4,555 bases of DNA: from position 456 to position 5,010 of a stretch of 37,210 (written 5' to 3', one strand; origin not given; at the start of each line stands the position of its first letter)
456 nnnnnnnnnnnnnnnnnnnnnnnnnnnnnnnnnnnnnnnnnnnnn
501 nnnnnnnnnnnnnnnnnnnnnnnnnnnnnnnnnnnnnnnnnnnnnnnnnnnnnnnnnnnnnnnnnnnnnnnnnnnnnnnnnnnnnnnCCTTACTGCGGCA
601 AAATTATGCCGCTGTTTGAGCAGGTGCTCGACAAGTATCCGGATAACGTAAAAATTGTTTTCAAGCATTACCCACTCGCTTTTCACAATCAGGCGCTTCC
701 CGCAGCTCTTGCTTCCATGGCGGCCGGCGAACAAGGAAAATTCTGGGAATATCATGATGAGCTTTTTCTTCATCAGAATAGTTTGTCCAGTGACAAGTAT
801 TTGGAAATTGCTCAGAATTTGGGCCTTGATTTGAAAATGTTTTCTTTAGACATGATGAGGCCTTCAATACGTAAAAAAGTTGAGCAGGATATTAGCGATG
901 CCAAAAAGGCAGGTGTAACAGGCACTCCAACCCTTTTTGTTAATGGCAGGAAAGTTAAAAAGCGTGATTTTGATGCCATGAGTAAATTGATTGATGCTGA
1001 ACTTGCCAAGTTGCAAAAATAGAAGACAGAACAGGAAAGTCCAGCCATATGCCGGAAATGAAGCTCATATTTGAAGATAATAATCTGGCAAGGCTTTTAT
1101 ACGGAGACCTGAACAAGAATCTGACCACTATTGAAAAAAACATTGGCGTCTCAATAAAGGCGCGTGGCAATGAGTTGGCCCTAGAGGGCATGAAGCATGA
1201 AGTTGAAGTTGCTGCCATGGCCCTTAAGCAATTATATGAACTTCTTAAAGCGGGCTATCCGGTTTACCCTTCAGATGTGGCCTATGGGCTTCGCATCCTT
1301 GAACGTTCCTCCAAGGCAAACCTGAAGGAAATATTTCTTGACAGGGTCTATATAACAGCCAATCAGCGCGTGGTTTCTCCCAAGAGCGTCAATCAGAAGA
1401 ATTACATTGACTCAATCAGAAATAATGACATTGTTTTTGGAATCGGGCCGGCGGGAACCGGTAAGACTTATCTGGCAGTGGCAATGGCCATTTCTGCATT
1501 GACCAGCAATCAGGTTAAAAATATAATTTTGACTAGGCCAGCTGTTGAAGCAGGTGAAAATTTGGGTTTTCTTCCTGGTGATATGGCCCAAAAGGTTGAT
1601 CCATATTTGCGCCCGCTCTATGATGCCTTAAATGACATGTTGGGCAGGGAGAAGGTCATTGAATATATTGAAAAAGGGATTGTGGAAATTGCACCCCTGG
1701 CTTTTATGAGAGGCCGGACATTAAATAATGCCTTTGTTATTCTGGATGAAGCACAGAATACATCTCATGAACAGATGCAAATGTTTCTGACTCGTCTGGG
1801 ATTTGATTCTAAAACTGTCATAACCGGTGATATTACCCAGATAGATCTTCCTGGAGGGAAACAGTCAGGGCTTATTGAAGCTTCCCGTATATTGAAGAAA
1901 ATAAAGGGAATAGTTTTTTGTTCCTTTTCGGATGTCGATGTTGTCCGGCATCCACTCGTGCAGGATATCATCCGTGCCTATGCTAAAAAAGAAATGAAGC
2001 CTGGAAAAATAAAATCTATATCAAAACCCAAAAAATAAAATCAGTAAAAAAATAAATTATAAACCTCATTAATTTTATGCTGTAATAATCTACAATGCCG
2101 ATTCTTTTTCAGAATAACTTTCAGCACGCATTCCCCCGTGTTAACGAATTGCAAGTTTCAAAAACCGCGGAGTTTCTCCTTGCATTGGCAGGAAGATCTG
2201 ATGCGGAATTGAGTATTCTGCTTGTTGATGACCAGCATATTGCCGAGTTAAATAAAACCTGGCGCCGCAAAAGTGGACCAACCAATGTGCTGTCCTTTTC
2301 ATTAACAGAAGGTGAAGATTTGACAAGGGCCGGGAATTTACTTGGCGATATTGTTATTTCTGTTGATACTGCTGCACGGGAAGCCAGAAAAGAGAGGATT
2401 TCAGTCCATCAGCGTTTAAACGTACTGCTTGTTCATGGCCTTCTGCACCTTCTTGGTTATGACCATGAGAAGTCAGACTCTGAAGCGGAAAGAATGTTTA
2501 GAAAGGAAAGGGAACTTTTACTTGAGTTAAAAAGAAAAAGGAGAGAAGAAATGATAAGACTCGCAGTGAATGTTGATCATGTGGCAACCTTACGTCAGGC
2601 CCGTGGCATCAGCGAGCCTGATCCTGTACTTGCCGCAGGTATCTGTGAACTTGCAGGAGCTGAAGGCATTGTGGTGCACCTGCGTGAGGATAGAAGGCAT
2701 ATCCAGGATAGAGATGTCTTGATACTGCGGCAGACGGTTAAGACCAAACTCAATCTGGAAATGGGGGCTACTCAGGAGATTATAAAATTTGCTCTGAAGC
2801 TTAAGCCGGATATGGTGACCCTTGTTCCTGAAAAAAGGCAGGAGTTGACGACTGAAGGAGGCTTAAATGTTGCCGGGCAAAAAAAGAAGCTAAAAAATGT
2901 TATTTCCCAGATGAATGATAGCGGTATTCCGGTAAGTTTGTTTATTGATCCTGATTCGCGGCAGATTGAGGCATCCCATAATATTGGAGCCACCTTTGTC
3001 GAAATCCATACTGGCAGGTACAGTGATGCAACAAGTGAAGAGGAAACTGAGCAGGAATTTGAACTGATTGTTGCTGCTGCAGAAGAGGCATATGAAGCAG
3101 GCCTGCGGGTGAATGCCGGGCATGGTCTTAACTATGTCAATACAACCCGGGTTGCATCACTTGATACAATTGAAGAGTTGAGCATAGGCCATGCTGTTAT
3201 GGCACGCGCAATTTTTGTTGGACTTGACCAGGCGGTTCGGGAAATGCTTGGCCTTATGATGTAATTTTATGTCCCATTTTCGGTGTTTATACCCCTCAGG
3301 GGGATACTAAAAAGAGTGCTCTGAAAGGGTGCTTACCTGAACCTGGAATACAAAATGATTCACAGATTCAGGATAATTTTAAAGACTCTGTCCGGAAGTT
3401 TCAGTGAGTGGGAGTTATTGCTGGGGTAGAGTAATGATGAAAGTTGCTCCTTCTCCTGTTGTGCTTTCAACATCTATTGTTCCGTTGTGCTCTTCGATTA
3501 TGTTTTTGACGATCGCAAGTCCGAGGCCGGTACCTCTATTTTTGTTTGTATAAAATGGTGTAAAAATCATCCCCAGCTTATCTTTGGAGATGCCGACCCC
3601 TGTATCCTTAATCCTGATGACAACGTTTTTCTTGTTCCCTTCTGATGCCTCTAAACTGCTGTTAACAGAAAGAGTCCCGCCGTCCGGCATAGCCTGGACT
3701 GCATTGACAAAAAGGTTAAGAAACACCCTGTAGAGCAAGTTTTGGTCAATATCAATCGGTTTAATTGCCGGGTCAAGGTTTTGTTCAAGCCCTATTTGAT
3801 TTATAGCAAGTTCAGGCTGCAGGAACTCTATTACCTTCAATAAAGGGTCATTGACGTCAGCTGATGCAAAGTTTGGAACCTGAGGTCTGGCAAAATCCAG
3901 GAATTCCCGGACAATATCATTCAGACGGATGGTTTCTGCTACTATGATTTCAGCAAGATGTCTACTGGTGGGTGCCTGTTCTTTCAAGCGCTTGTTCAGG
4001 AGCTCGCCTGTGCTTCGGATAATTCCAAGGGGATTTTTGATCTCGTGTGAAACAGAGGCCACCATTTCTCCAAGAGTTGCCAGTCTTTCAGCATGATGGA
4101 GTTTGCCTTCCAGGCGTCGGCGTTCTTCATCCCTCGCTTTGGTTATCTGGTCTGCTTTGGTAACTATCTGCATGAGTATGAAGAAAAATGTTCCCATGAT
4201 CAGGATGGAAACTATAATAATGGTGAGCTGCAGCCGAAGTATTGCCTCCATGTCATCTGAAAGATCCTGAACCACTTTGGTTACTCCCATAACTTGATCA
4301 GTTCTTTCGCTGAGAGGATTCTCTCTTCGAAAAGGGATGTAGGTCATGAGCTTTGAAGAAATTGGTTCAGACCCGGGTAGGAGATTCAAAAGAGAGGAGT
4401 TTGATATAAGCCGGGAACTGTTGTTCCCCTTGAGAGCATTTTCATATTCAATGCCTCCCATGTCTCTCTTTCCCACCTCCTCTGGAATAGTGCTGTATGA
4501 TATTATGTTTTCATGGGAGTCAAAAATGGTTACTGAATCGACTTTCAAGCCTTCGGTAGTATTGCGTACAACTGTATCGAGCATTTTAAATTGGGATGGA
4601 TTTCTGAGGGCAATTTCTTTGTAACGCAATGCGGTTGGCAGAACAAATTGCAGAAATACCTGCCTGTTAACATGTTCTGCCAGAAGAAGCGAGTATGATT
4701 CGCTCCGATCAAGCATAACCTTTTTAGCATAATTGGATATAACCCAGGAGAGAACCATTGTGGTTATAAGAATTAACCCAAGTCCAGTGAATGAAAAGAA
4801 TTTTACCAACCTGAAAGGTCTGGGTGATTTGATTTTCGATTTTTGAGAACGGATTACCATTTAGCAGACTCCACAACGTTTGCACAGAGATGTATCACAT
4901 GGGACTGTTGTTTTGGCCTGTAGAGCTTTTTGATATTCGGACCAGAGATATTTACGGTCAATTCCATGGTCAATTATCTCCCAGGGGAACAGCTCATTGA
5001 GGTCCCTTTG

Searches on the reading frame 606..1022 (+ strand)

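Call 37: search_protein_families(library=pfam, proteins=[window:606-1022:+], max_evalue=0.00001)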
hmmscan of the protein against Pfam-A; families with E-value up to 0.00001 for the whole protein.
window:606-1022:+ (138 aa): 3 families
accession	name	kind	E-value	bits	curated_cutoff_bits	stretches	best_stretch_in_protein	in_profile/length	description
PF13462.12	Thioredoxin_4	-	4.4e-18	66.5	23.2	1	6-131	37-165/165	Thioredoxin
PF01323.26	DSBA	-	4.6e-13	49.8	25.6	1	23-118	79-178/191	DSBA-like thioredoxin domain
PF13743.12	Thioredoxin_5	-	3e-07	30.8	27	1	50-116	100-167/186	Thioredoxin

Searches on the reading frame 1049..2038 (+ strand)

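Call 37: search_protein_families(library=pfam, proteins=[window:1049-2038:+], max_evalue=0.00001)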
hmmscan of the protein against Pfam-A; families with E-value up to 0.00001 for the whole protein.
window:1049-2038:+ (329 aa): 4 families
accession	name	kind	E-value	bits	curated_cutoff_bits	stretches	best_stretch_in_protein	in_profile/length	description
PF02562.22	PhoH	-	4.4e-97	324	27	1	109-311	2-204/205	PhoH-like protein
PF13245.12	AAA_19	-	4.3e-07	30.6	25.1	1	116-265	1-129/134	AAA domain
PF13604.12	AAA_30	-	7.3e-07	29.6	27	1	115-265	5-128/191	AAA domain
PF01695.23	IstB_IS21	-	4.2e-06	26.9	24.1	1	106-152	72-118/238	IstB-like ATP binding protein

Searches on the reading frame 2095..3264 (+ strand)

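Call 37: search_protein_families(library=pfam, proteins=[window:2095-3264:+], max_evalue=0.00001)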
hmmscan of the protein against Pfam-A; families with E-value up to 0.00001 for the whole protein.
window:2095-3264:+ (389 aa): 2 families
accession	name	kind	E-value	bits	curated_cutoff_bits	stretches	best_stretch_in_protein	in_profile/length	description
PF03740.19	PdxJ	-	7.5e-101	336.6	24.5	1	155-388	1-234/234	Pyridoxal phosphate biosynthesis protein PdxJ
PF02130.23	YbeY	-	1.4e-35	122.4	25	1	26-144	16-128/129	Endoribonuclease YbeY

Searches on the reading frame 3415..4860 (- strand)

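Call 37: search_protein_families(library=pfam, proteins=[window:3415-4860:-], max_evalue=0.00001)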
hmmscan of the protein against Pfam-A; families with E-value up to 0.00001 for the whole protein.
window:3415-4860:- (481 aa): 2 families
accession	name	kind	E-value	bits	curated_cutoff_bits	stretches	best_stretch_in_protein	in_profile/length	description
PF02518.31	HATPase_c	-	4.9e-28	98.2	26.4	1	372-480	2-109/111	Histidine kinase-, DNA gyrase B-, and HSP90-like ATPase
PF00512.31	HisKA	-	6.1e-14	52.3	26.9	1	263-326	2-63/66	His Kinase A (phospho-acceptor) domain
